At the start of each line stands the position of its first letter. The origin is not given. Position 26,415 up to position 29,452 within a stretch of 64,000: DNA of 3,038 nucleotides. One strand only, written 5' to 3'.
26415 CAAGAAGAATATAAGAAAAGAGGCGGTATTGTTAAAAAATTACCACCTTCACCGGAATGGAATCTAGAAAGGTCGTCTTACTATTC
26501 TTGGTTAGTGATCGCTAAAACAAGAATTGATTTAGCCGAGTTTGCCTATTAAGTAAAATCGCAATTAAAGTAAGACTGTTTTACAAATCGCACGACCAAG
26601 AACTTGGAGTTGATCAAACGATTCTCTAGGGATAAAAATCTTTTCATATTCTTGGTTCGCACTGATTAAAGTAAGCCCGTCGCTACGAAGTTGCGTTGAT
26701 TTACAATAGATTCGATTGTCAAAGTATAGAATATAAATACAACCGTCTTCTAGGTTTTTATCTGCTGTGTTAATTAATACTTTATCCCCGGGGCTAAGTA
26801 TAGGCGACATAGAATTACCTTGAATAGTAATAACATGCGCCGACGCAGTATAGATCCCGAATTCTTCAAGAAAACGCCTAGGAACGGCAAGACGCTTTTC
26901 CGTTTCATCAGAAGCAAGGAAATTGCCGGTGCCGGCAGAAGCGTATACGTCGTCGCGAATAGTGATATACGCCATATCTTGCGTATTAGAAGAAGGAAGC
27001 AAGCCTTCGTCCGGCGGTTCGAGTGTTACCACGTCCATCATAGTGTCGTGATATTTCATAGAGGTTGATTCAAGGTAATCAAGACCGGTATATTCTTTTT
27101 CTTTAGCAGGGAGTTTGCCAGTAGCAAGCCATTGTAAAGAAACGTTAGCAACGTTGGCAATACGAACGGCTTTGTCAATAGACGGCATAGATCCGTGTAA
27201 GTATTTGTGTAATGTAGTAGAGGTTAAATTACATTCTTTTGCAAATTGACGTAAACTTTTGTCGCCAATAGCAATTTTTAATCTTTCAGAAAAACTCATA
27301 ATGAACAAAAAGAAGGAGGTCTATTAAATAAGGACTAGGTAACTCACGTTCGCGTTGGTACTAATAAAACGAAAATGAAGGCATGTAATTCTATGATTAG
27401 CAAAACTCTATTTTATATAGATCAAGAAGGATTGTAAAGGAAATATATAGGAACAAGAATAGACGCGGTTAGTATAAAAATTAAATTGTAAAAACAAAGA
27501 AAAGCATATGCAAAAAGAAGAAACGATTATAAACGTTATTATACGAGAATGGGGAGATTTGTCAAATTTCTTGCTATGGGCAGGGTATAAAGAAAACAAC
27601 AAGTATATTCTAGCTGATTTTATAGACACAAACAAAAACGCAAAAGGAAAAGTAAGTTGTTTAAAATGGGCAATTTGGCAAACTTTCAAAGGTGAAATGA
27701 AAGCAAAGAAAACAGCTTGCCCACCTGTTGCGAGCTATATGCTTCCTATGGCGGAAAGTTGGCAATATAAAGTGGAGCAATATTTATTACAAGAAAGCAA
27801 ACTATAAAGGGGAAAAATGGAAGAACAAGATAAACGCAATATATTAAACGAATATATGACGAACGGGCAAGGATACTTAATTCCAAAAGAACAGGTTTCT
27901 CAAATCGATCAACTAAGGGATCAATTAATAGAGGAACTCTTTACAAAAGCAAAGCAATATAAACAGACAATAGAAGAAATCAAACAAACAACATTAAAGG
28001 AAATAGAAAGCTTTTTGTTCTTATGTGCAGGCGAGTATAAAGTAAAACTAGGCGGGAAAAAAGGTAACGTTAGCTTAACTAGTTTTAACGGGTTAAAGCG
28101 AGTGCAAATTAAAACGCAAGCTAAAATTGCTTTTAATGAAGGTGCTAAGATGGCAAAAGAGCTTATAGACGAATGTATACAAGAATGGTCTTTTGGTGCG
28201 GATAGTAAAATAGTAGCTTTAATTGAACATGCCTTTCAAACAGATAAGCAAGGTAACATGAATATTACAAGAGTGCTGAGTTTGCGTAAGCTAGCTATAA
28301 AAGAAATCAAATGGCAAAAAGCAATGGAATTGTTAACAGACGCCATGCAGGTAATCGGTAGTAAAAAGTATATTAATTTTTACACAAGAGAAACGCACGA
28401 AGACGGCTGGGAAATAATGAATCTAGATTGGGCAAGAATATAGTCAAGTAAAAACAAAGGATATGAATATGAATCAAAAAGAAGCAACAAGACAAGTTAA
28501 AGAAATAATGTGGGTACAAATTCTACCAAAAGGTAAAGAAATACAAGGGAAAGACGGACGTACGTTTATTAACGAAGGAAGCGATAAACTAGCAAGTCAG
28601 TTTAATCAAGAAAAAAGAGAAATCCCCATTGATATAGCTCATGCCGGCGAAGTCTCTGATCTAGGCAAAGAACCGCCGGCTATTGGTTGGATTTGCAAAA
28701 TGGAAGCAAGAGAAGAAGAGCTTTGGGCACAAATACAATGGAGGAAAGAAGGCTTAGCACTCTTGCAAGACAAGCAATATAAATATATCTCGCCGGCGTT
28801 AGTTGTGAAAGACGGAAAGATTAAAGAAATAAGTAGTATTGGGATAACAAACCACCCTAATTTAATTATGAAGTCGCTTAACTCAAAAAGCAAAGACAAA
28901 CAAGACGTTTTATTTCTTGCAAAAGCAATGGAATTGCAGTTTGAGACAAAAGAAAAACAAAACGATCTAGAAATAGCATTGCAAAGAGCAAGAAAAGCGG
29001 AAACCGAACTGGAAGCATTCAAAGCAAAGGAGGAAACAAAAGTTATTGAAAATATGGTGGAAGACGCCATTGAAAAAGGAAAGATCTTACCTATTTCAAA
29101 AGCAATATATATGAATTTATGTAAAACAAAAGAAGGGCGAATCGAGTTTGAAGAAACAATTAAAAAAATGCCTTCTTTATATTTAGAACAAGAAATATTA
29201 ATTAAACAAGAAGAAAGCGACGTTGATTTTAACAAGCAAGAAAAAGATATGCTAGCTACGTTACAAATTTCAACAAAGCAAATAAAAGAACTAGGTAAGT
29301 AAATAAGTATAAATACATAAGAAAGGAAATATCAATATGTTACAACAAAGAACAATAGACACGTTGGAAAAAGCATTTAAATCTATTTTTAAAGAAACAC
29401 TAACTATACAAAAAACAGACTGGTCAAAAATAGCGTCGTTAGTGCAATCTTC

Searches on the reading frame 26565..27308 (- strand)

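Call 3: search_protein_families(library=pfam, proteins=[window:26565-27308:-], max_evalue=1)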
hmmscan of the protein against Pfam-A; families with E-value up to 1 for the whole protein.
window:26565-27308:- (247 aa): 5 families
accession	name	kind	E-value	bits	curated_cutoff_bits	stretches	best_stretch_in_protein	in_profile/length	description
PF00717.28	Peptidase_S24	-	1.8e-16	60.3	23.3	1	123-241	6-116/116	Peptidase S24-like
PF07022.19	Phage_CI_repr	-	2e-07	31.7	22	1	8-65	4-61/65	Bacteriophage CI repressor helix-turn-helix domain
PF01381.28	HTH_3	-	2.7e-07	31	23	1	17-61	10-55/55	Helix-turn-helix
PF12844.13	HTH_19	-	1.8e-05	25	30.2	1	18-65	14-62/64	Helix-turn-helix domain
PF13560.12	HTH_31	-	0.25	12.1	27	1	17-57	15-57/64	Helix-turn-helix domain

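Call 4: search_protein_families(library=phrogs, proteins=[window:26565-27308:-], max_evalue=1)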
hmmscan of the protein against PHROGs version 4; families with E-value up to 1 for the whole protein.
window:26565-27308:- (247 aa): 16 families
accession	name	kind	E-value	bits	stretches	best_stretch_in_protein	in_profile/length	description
phrog_4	-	transcription regulation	2.1e-37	130.1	1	3-241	134-333/400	transcriptional repressor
phrog_6201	-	transcription regulation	1.7e-20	74.1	1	143-242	14-113/121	CI-like repressor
phrog_3037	-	transcription regulation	1.5e-13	52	1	5-72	17-85/189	transcriptional repressor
phrog_8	-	transcription regulation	1.5e-10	42.1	1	4-74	160-228/346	transcriptional regulator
phrog_2328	-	transcription regulation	4.6e-07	30.7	1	6-68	16-81/128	transcriptional repressor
phrog_3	-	transcription regulation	5.8e-07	30.6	1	1-135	84-206/430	transcriptional repressor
phrog_811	-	DNA, RNA and nucleotide metabolism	4.8e-06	27.2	1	132-241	27-129/140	UmuD-like protein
phrog_2967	-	transcription regulation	0.00038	21.1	1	4-69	9-77/225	transcriptional regulator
phrog_2439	-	transcription regulation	0.012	15.5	1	7-68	9-73/367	transcriptional regulator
phrog_4268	-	transcription regulation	0.033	15.4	1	8-59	38-90/96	transcriptional repressor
phrog_8558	-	unknown function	0.12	13.6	1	154-241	17-105/114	-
phrog_3557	-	transcription regulation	0.13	13.5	1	7-74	15-84/142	transcriptional regulator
phrog_35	-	transcription regulation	0.13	13.3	1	11-54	79-124/181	transcriptional repressor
phrog_13059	-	DNA, RNA and nucleotide metabolism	0.14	13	1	4-43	4-44/62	HTH DNA binding protein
phrog_18248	-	transcription regulation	0.18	11.9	1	18-64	17-62/264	transcriptional regulator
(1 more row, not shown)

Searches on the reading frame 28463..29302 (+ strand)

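Call 3: search_protein_families(library=pfam, proteins=[window:28463-29302:+], max_evalue=1)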
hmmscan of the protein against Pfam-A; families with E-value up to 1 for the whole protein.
window:28463-29302:+ (279 aa): 1 family
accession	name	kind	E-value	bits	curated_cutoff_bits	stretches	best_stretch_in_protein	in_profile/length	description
PF10123.14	Mu-like_Pro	-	5.6e-32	112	25.2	2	18-148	1-142/330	Mu-like prophage I protein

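Call 4: search_protein_families(library=phrogs, proteins=[window:28463-29302:+], max_evalue=1)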
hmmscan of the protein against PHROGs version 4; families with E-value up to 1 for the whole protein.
window:28463-29302:+ (279 aa): 7 families
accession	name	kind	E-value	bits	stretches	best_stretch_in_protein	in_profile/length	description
phrog_328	-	head and packaging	5.2e-43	149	2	11-158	18-166/339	head maturation protease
phrog_13230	-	unknown function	5.6e-17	62.8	1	13-121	19-125/138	-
phrog_976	-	head and packaging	1.2e-11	45.7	2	154-261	240-350/415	head maturation protease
phrog_15607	-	unknown function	3.5e-09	37.9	1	139-252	26-133/167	-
phrog_22924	-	unknown function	5.5e-09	37.4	1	163-239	32-106/163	-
phrog_3894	-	head and packaging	0.002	18.4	1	178-225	365-412/458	head maturation protease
phrog_29911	-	unknown function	0.038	14.9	1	133-201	10-76/112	-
